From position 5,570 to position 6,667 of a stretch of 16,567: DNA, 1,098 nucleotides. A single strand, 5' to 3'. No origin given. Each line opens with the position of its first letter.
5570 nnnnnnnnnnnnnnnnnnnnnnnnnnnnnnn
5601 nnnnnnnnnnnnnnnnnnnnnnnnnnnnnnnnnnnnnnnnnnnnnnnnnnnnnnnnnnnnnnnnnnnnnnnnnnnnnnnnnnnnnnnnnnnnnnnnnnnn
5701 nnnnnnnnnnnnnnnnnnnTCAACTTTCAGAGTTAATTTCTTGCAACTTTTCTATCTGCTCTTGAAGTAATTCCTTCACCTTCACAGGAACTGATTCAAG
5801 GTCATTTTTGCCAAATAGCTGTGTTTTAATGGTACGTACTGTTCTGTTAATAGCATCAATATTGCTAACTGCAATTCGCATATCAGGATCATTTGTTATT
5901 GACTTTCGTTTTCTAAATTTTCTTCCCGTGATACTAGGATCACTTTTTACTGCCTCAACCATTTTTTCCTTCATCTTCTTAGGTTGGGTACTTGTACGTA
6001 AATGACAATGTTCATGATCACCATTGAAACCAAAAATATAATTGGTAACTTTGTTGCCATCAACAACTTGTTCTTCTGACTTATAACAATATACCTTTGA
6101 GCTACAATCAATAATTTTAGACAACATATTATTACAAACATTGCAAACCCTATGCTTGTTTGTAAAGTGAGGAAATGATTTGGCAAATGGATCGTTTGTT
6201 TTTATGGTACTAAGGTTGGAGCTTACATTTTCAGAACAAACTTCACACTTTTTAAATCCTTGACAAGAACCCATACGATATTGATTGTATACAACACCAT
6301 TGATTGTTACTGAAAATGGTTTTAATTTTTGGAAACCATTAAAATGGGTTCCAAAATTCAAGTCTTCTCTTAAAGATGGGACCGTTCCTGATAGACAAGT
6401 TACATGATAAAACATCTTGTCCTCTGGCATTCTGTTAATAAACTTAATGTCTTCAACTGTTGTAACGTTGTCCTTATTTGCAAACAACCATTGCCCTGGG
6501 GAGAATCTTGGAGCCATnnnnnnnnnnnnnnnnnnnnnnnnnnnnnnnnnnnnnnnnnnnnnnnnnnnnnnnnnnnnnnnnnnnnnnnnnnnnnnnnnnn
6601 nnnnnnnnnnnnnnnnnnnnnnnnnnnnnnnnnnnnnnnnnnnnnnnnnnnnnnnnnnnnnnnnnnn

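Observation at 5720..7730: Tandem pair of small Cys/His-rich proteins sharing a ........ zinc-finger-like signature; one has an F-box-like N-terminus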

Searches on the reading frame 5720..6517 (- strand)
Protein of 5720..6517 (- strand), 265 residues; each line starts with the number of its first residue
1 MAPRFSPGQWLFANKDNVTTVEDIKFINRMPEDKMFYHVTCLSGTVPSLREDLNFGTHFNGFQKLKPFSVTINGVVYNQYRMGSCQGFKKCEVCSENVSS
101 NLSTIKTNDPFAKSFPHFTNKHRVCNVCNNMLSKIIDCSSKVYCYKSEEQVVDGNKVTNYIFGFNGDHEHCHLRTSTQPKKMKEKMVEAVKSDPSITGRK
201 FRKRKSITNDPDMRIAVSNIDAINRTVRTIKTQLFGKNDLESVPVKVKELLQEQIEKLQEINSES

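Call 4: search_protein_families(library=pfam, proteins=[window:5720-6517:-], max_evalue=1)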
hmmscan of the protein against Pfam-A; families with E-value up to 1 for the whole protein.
window:5720-6517:- (265 aa): 2 families
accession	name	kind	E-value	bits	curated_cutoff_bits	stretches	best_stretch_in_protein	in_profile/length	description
PF01797.21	Y1_Tnp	-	0.065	13.8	23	1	160-197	42-79/121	Transposase IS200 like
PF24079.1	UBR4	-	0.076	13.8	27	1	194-255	3-65/125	E3 ubiquitin-protein ligase UBR4-like domain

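Call 8: find_homologous_proteins(query=window:5720-6517:-, max_evalue=0.01)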
Query window:5720-6517:-: 289 candidates shared short words with the query, none scored E <= 0.01.

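Call 22: search_protein_representatives(protein=window:5720-6517:-)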
Query: 265 residues. Proteins with E-value up to 0.001 (for the whole library): 0; up to 1e-10: 0; up to 1e-30: 0. The best 0 are listed.

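Call 34: predict_structure(protein=window:5720-6517:-)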
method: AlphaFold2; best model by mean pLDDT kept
length: 265 residues; sequences in the alignment: 1
mean_pLDDT: 36.0   pTM: 0.19
mean pLDDT of the five models: 36.0, 35.5, 33.1, 32.0, 30.7
residues with pLDDT >= 90: 0; 70-90: 12; 50-70: 25; < 50: 228
segments of 3 or more residues with pLDDT < 50: 1-223, 236-238
pLDDT, mean of each block of 10 residues (from residue 1): 28 32 28 27 24 25 31 31 27 26 29 28 25 28 37 37 32 30 40 39 36 38 54 53 67 74 52
secondary structure, 60 per line:
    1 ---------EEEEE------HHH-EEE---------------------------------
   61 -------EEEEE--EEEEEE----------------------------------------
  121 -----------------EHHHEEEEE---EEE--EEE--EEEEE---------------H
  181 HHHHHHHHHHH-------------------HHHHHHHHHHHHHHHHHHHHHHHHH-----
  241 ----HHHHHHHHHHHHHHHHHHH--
elements in order: E10-14 E25-27 E68-72 E75-80 E142-146 E150-152 E155-157 E160-164 H180-191 H211-235 H245-263

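Call 47: search_solved_structures(query=window:5723-6517:-, max_evalue=10, show_alignments=3)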
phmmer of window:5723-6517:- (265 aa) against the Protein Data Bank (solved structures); distinct sequences matched with E-value up to 10: 5.
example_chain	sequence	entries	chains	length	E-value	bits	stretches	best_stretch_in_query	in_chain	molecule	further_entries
2c8i_B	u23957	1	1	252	0.54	12.8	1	6-73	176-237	ECHOVIRUS 11 COAT PROTEIN VP2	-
1h8t_B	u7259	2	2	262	0.55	12.7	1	6-74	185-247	ECHOVIRUS 11 COAT PROTEIN VP2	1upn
6hbg_B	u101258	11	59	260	0.61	12.6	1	6-84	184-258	Echovirus 18 viral protein 2 | Echovirus 18 capsid protein 2 | Viral protein 2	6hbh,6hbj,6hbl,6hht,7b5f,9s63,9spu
6hbk_f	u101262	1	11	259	0.95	11.9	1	6-74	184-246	Echovirus 18 capsid protein 3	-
7xxa_B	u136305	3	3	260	1.2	11.6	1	6-83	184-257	VP2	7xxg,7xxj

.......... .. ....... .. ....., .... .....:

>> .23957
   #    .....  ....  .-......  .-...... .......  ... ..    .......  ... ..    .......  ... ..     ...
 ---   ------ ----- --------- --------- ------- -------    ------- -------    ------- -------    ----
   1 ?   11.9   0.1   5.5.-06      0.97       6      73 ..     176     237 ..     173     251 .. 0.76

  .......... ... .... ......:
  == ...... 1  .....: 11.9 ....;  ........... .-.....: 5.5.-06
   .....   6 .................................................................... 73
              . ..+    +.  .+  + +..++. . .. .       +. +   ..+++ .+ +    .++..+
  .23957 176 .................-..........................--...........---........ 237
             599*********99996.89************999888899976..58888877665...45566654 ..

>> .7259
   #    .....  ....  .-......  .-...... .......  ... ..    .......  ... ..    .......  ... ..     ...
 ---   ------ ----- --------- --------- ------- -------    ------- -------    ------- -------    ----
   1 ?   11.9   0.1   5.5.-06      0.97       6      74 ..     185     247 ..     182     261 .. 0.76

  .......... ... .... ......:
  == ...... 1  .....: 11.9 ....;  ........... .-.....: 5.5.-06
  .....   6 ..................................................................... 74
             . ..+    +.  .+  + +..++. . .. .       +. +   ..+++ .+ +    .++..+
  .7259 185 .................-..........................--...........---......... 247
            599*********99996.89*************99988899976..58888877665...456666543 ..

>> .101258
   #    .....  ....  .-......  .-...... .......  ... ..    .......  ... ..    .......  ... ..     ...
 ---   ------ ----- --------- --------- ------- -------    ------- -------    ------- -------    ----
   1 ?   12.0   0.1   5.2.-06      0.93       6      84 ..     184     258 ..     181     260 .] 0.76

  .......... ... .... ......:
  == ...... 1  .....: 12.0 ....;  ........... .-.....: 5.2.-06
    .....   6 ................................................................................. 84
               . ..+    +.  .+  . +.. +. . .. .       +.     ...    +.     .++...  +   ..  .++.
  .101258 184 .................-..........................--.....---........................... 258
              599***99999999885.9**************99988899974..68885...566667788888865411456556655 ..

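Call 77: search_protein_families(library=pfam, proteins=[window:5723-6517:-], max_evalue=10)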
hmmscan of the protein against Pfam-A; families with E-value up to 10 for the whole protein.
window:5723-6517:- (265 aa): 2 families
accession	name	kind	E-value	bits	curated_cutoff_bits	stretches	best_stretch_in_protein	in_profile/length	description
PF01797.21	Y1_Tnp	-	0.065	13.8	23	1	160-197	42-79/121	Transposase IS200 like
PF24079.1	UBR4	-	0.076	13.8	27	1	194-255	3-65/125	E3 ubiquitin-protein ligase UBR4-like domain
